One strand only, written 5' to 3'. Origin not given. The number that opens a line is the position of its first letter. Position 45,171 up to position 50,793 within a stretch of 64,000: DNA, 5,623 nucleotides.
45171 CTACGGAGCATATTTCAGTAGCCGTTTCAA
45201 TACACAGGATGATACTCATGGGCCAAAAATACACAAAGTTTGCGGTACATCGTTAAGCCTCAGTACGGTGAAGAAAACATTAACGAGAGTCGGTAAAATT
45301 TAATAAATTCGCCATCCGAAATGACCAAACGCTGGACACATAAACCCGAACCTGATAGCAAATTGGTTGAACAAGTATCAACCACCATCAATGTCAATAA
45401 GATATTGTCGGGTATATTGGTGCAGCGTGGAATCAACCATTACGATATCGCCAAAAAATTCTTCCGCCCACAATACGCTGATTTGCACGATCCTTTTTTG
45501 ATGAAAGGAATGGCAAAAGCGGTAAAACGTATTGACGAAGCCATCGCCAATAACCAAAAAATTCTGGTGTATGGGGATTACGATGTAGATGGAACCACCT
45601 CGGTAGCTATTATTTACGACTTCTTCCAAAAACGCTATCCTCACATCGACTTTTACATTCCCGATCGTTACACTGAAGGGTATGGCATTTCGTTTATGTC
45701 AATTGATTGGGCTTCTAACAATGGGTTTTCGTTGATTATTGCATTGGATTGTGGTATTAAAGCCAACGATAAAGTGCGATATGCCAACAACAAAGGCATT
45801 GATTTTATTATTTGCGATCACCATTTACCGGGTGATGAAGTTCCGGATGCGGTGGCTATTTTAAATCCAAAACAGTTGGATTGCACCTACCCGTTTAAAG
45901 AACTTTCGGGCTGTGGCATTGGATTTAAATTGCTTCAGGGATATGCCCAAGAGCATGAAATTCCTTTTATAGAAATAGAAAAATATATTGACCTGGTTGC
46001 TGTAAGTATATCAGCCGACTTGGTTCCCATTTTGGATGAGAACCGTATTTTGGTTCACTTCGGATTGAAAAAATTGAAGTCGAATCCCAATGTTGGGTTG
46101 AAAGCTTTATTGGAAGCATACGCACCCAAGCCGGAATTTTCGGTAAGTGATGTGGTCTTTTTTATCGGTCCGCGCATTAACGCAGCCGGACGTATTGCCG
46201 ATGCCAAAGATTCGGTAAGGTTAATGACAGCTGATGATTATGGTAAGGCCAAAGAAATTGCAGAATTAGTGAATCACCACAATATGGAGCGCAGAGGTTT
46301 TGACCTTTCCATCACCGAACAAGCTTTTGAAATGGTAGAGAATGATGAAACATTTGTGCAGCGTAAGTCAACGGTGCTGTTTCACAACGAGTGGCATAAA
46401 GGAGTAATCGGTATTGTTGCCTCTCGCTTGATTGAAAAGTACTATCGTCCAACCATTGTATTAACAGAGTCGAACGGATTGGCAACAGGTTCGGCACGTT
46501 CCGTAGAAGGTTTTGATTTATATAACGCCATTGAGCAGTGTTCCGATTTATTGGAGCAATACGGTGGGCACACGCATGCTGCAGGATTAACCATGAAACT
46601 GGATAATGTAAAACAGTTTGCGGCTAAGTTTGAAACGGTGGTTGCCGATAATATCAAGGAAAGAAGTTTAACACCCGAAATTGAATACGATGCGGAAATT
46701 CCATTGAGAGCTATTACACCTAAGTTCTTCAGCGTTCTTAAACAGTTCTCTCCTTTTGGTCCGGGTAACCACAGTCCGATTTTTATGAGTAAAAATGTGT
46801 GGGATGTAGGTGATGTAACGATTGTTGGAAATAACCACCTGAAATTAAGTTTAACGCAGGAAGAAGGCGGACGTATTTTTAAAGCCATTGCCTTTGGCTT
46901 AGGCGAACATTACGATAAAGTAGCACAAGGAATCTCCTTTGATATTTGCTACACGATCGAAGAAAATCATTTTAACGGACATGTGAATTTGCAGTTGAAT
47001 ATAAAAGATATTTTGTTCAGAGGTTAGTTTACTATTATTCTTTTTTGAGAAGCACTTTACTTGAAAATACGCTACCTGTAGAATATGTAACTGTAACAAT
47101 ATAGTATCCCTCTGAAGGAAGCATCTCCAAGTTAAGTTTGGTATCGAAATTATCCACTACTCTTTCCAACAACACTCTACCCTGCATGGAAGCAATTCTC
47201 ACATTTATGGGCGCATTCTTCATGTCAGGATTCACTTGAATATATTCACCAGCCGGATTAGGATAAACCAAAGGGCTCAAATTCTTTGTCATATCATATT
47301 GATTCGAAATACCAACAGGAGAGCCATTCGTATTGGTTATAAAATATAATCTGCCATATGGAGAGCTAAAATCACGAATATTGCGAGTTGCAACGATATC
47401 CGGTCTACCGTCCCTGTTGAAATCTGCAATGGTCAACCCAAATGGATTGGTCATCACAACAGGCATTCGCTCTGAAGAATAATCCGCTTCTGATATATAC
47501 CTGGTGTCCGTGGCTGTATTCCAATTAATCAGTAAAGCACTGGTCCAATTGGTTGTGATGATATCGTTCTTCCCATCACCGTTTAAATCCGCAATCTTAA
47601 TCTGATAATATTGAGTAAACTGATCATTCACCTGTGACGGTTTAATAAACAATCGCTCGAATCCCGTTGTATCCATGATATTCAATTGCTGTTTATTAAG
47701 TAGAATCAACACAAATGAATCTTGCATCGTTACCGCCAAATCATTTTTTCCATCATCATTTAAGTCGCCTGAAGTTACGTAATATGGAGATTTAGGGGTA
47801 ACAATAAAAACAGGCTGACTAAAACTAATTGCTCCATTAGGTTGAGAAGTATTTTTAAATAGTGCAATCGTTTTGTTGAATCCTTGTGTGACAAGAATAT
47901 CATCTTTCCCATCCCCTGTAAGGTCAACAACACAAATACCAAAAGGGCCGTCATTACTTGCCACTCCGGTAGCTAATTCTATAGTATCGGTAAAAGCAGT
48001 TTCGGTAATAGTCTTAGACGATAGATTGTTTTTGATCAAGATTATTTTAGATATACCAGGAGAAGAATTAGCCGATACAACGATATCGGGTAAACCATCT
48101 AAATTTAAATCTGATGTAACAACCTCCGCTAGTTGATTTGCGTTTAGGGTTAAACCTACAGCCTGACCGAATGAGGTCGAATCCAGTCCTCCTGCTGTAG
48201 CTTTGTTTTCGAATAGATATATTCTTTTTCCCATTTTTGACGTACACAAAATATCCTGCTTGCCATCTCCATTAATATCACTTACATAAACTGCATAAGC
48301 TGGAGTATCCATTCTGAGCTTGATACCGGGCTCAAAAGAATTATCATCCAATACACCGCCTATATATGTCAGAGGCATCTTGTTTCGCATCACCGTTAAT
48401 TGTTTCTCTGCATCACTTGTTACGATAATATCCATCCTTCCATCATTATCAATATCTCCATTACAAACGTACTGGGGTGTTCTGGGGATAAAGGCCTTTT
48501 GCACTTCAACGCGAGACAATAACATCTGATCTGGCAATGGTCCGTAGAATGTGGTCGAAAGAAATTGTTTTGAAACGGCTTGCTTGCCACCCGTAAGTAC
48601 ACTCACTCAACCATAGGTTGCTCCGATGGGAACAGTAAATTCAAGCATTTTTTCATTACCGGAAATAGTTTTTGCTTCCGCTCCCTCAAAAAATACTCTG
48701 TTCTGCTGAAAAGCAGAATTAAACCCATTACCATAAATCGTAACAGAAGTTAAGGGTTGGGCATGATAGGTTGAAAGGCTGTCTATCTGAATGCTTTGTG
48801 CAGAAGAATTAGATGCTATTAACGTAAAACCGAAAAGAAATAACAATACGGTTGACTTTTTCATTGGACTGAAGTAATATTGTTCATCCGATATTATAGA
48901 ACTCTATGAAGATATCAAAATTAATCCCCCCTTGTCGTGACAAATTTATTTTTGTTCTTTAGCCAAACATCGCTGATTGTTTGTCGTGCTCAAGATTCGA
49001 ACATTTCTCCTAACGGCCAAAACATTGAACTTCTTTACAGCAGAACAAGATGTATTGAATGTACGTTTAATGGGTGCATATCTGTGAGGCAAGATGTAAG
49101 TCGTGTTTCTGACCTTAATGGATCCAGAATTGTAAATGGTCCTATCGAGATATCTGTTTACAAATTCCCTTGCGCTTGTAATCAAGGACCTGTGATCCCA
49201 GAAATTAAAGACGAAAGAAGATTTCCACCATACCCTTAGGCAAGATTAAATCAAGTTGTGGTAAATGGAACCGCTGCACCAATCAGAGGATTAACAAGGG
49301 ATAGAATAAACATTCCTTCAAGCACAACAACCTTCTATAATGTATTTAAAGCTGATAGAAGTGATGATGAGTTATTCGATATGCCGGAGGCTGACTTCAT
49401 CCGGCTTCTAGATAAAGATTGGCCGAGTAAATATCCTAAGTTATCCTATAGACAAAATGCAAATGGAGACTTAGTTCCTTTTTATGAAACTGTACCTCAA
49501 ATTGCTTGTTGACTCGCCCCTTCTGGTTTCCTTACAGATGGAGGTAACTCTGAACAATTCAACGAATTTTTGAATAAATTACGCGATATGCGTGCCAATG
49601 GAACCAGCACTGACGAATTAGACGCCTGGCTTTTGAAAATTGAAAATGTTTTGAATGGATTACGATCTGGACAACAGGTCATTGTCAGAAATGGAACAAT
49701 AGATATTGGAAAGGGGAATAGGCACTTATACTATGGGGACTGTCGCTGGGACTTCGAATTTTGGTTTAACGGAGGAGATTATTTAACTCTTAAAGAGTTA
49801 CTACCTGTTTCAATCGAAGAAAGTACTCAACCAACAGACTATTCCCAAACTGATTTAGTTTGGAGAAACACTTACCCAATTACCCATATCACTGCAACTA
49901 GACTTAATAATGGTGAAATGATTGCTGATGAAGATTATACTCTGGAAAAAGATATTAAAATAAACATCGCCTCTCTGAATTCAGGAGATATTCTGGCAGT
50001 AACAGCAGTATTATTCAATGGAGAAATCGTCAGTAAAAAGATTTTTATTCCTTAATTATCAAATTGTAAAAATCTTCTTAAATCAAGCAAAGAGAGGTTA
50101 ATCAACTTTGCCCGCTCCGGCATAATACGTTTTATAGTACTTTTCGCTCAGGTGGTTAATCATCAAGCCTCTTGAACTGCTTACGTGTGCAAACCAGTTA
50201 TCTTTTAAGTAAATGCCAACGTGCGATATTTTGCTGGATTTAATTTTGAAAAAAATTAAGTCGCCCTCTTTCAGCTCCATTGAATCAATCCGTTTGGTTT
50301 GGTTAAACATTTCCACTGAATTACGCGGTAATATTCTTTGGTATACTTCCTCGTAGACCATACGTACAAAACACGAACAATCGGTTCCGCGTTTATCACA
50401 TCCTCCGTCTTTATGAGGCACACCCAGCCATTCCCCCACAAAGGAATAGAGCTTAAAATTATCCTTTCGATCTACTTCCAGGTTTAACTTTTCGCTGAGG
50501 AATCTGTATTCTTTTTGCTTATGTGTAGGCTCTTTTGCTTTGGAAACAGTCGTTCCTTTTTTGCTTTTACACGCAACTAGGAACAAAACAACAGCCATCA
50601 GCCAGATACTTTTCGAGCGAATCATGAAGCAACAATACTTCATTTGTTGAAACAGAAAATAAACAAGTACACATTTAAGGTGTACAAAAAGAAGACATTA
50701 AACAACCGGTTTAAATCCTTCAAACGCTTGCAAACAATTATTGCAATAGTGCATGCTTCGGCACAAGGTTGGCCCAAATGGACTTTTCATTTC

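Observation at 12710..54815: Pattern: toxin-like or effector genes carry single inactivating lesions while partner or regulator genes are intact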

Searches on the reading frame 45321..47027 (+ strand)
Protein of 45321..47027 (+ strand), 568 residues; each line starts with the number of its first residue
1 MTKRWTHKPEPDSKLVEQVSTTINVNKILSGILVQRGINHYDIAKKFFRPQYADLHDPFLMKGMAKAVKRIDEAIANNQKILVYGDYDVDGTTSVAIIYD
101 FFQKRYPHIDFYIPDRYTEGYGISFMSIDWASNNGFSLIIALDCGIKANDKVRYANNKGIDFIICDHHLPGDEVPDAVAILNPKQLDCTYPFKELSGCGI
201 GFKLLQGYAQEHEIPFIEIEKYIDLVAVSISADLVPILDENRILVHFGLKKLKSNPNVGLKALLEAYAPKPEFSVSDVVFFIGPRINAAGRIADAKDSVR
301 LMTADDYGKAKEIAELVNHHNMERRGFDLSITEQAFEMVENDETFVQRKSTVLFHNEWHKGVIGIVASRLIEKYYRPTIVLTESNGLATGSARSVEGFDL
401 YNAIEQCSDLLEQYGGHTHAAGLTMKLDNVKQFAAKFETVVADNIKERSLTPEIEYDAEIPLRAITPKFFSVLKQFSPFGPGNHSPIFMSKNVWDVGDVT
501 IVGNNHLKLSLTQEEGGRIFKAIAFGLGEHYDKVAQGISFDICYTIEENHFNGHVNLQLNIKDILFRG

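Call 20: find_encoding_contigs(protein=window:45321-47027:+, flank=5000, max_places=10)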
Protein window:45321-47027:+ (568 aa): 22 contigs read that carry it; 10 places shown.
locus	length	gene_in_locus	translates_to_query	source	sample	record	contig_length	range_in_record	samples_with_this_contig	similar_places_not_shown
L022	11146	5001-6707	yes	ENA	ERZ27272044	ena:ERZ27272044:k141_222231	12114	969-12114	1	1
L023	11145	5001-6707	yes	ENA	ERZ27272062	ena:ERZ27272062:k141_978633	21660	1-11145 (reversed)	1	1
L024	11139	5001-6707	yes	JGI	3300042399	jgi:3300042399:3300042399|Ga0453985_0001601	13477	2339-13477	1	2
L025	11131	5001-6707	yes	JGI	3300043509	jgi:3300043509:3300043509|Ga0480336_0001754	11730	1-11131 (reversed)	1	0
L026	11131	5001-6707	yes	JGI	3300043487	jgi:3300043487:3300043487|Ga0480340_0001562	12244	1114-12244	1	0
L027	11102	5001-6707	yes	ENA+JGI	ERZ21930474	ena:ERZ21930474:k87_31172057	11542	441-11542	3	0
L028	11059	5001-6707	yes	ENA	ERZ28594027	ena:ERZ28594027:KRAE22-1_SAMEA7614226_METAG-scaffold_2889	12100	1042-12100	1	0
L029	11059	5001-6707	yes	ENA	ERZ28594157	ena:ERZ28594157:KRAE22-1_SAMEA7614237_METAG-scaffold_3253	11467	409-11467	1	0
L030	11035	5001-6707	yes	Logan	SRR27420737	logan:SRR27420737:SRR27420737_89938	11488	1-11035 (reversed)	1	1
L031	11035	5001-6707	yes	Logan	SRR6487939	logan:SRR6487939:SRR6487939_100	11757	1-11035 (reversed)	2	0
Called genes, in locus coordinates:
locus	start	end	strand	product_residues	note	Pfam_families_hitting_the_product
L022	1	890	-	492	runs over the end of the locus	PF00309:Sigma54_AID, PF04963:Sigma54_CBD, PF04552:Sigma54_DBD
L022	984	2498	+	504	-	PF01336:tRNA_anti-codon, PF00152:tRNA-synt_2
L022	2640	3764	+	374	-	PF01103:Omp85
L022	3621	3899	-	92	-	-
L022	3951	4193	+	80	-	PF00173:Cyt-b5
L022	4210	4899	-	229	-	PF00814:TsaD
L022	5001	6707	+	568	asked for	PF01368:DHH, PF02272:DHHA1, PF17768:RecJ_OB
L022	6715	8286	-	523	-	PF01839:FG-GAP (faint), PF12256:TcdB_toxin_midN (faint), PF15907:Itfg2 (faint), PF21955:CarG-like (faint), PF13517:FG-GAP_3, PF18962:Por_Secre_tail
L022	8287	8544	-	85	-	PF01833:TIG (weak)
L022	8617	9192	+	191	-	-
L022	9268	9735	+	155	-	-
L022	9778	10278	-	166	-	PF00877:NLPC_P60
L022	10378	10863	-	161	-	PF01883:FeS_assembly_P, PF23451:Zn_ribbon_PaaD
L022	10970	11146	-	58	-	?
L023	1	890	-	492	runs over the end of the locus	PF00309:Sigma54_AID, PF04963:Sigma54_CBD, PF04552:Sigma54_DBD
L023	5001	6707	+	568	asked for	PF01368:DHH, PF02272:DHHA1, PF17768:RecJ_OB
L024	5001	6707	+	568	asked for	PF01368:DHH, PF02272:DHHA1, PF17768:RecJ_OB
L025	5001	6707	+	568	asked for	PF01368:DHH, PF02272:DHHA1, PF17768:RecJ_OB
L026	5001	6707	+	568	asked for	PF01368:DHH, PF02272:DHHA1, PF17768:RecJ_OB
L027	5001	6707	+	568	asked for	PF01368:DHH, PF02272:DHHA1, PF17768:RecJ_OB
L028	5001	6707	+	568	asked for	PF01368:DHH, PF02272:DHHA1, PF17768:RecJ_OB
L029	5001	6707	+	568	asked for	PF01368:DHH, PF02272:DHHA1, PF17768:RecJ_OB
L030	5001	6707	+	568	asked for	PF01368:DHH, PF02272:DHHA1, PF17768:RecJ_OB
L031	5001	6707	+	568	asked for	PF01368:DHH, PF02272:DHHA1, PF17768:RecJ_OB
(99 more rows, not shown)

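Call 21: find_related_loci(query=window:45321-47027:+, collection=genome_contigs, flank=10000)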
Query window:45321-47027:+ (568 aa) in genome_contigs; peptide patterns used: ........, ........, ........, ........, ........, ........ (x = any residue, [..] = any of these).
122 stretches matched a pattern; 47 encode a relative of the query (tblastn E <= 1e-3); 47 distinct loci.
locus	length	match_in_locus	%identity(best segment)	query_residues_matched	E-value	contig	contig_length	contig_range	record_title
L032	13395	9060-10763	96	1-568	0e+0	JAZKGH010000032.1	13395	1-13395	MAG: Bacteroidota bacterium isolate DC_RB_04_SPN110320-bin039_1 DCRB04SPN_B039_1_000000000032, whole genome shotgun sequ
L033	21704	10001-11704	96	1-568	0e+0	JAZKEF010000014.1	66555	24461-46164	MAG: Bacteroidota bacterium isolate DC_HB_02_SPN181219-bin021 DCHB02SPN_B021_0_000000000014, whole genome shotgun sequen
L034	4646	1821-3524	89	1-568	0e+0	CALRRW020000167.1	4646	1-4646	MAG: Comamonas sp. lk isolate JJ-JE51-08-11-m1-bin246 genome assembly, contig: JJ-R9D14-65-C241, whole genome shotgun se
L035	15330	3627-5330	88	1-568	0e+0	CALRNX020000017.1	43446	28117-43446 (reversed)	MAG: Chitinophaga pinensis isolate JJ-KL21111-146-3-mx-bin594 genome assembly, contig: JJ-KL21111-146-C119, whole genome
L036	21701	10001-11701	88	1-567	0e+0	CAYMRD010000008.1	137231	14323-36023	MAG TPA_asm: uncultured Bifidobacteriaceae bacterium isolate SRP344714_co2_468 genome assembly, contig: NODE_253_length_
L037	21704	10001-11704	87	1-568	0e+0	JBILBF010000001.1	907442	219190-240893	MAG: Bacteroidia bacterium isolate ME2016-05-23_3300042458_group7_bin53 Rohwer_bin1059_scaffold_2_c1, whole genome shotg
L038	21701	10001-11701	81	1-567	0e+0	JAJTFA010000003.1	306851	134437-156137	MAG: Sphingobacteriales bacterium isolate 49618_E60 Sample_49618_scaffold_10, whole genome shotgun sequence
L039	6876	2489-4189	81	1-567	0e+0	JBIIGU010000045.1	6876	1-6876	MAG: Bacteroidia bacterium isolate ME2001-07-16D8pf_3300042503_group1_bin51 Rohwer_bin1046_scaffold_13324_c1, whole geno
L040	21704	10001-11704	80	1-568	0e+0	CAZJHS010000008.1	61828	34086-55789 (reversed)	MAG TPA_asm: uncultured Chitinophaga sp. isolate binchicken_co328_172 genome assembly, contig: NODE_258_length_61828_cov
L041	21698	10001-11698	81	1-566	0e+0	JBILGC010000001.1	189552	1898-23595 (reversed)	MAG: Bacteroidia bacterium isolate ME2016-09-23_3300044730_group7_bin147 Rohwer_bin1064_scaffold_10_c1, whole genome sho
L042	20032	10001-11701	80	1-567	0e+0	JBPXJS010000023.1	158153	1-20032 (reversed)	MAG: Bacteroidota bacterium isolate mt_P1 k141_256764, whole genome shotgun sequence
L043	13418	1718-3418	80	1-567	0e+0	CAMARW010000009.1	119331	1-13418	MAG: Chitinophaga pinensis isolate GE-03apr19-111 genome assembly, contig: GE-03apr19-C62, whole genome shotgun sequence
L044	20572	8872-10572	80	1-567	0e+0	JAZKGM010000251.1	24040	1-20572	MAG: Bacteroidota bacterium isolate DC_RB_04_SPN110320-bin047_1 DCRB04SPN_B047_1_000000000251, whole genome shotgun sequ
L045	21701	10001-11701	79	1-567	0e+0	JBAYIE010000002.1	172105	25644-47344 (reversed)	MAG: Bacteroidia bacterium isolate SO_2016_GW1_20 scaffold00174_OW334_2016, whole genome shotgun sequence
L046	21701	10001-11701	80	1-567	0e+0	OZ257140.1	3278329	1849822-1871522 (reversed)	MAG: Bacteroidia bacterium isolate 69925edc-231f-44ad-80cb-a2517d38b89c genome assembly, chromosome: 1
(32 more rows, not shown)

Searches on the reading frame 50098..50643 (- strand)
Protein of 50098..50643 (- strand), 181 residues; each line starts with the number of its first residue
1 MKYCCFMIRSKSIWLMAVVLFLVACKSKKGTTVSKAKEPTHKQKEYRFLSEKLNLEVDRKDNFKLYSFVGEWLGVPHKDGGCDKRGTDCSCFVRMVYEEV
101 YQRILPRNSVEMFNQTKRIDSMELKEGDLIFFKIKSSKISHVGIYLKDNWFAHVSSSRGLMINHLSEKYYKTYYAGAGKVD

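Call 7: search_protein_families(library=pfam, max_evalue=0.01, proteins=[window:50098-50643:-])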
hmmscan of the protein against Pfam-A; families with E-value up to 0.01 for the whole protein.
window:50098-50643:- (181 aa): 1 family
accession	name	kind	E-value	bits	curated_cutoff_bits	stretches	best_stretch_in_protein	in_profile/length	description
PF00877.26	NLPC_P60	-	2.4e-24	85.8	23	1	74-177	1-103/105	NlpC/P60 family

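Call 19: find_encoding_contigs(protein=window:50098-50643:-, flank=5000, max_places=10)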
Protein window:50098-50643:- (181 aa): 2 contigs read that carry it; 2 places shown.
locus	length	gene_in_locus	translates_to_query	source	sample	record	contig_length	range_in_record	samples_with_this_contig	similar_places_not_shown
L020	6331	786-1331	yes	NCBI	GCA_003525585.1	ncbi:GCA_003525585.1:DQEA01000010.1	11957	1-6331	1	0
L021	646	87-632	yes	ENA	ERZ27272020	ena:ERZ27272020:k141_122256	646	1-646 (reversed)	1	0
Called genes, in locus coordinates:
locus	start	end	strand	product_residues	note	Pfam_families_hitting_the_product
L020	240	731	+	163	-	PF01883:FeS_assembly_P, PF23451:Zn_ribbon_PaaD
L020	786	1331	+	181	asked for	PF00877:NLPC_P60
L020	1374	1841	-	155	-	-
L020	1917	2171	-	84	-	-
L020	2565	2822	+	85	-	PF01833:TIG (weak)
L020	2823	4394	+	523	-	PF01839:FG-GAP (faint), PF12256:TcdB_toxin_midN (faint), PF15907:Itfg2 (faint), PF21955:CarG-like (faint), PF13517:FG-GAP_3, PF18962:Por_Secre_tail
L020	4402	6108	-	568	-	PF01368:DHH, PF02272:DHHA1, PF17768:RecJ_OB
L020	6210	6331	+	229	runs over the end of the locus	PF00814:TsaD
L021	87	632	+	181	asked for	PF00877:NLPC_P60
